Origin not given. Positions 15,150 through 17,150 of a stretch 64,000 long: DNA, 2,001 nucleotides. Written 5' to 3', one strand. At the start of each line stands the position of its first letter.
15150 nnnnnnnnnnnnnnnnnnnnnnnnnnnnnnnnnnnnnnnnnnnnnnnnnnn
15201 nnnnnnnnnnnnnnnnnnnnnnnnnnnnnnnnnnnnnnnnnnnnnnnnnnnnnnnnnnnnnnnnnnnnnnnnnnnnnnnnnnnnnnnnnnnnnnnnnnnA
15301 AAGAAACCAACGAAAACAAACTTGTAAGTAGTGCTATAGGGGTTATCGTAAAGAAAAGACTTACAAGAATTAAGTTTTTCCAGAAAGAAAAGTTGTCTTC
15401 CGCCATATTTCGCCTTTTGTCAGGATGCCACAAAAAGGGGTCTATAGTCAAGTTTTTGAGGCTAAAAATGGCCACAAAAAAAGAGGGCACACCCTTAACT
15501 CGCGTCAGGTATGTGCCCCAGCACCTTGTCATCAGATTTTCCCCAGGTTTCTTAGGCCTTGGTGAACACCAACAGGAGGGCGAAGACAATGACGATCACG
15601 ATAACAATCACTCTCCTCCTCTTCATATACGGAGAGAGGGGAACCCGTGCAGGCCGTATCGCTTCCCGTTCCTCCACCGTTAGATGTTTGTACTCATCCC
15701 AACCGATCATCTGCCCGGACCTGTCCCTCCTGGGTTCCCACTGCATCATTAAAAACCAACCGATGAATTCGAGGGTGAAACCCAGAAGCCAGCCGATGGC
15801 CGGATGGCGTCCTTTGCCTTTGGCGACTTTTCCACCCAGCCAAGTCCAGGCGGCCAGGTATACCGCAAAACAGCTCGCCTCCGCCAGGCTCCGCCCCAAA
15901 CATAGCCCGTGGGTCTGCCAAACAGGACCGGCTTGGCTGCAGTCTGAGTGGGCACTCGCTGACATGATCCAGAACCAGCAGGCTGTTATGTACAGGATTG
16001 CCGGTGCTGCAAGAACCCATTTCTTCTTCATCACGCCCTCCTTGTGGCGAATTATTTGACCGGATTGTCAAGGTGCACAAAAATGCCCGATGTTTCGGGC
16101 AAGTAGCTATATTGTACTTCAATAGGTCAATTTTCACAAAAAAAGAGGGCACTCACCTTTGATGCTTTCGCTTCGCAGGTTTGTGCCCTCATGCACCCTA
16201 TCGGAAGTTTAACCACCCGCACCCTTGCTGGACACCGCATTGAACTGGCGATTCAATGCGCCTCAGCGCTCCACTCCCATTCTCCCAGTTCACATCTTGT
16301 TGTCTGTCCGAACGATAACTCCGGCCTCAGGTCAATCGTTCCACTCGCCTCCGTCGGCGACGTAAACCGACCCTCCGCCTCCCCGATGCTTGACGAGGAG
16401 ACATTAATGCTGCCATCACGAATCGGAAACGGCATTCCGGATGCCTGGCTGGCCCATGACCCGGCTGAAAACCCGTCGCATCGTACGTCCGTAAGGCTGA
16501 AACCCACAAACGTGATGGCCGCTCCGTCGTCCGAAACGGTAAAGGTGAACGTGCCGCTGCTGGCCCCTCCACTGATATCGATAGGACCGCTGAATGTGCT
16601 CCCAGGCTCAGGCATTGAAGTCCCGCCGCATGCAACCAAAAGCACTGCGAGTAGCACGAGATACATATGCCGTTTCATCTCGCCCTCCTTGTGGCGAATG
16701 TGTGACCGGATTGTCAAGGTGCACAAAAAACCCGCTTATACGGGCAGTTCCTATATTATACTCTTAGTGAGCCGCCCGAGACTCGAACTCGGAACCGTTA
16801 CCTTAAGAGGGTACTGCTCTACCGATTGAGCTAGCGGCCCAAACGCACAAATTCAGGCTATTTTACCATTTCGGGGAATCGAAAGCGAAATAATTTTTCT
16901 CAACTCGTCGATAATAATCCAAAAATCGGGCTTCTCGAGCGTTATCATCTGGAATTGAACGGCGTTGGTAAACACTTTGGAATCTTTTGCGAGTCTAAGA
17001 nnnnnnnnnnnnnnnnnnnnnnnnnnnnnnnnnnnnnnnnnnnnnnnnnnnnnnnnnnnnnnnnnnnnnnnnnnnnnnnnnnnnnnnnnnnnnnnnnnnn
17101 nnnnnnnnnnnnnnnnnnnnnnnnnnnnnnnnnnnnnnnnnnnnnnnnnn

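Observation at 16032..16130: Near-identical ~95-bp 5' cassette duplicated in front of the two unrelated island genes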

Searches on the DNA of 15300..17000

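Call 32: search_rna_families(source=window, start=15300, end=17000, threshold=evalue, max_evalue=10)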
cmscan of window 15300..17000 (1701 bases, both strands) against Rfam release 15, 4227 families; matches with E-value up to 10: 4.
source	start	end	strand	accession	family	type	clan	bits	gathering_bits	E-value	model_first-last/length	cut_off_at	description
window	16768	16840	-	RF00005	tRNA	Gene; tRNA;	CL00001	61.9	29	1.4e-12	1-71/71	no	tRNA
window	15468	15544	-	RF02454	ncr982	Gene; sRNA;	-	25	50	0.68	1-79/79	no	Bacillus sRNA ncr982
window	15351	15410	+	RF02589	Spy779816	Gene; sRNA;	-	19.8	67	3.6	1-88/88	no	S. pyogenes small RNA 779816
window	16076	16101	+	RF01116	Yfr1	Gene; sRNA;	-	14.8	38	8.6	29-57/59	no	Cyanobacterial functional RNA 1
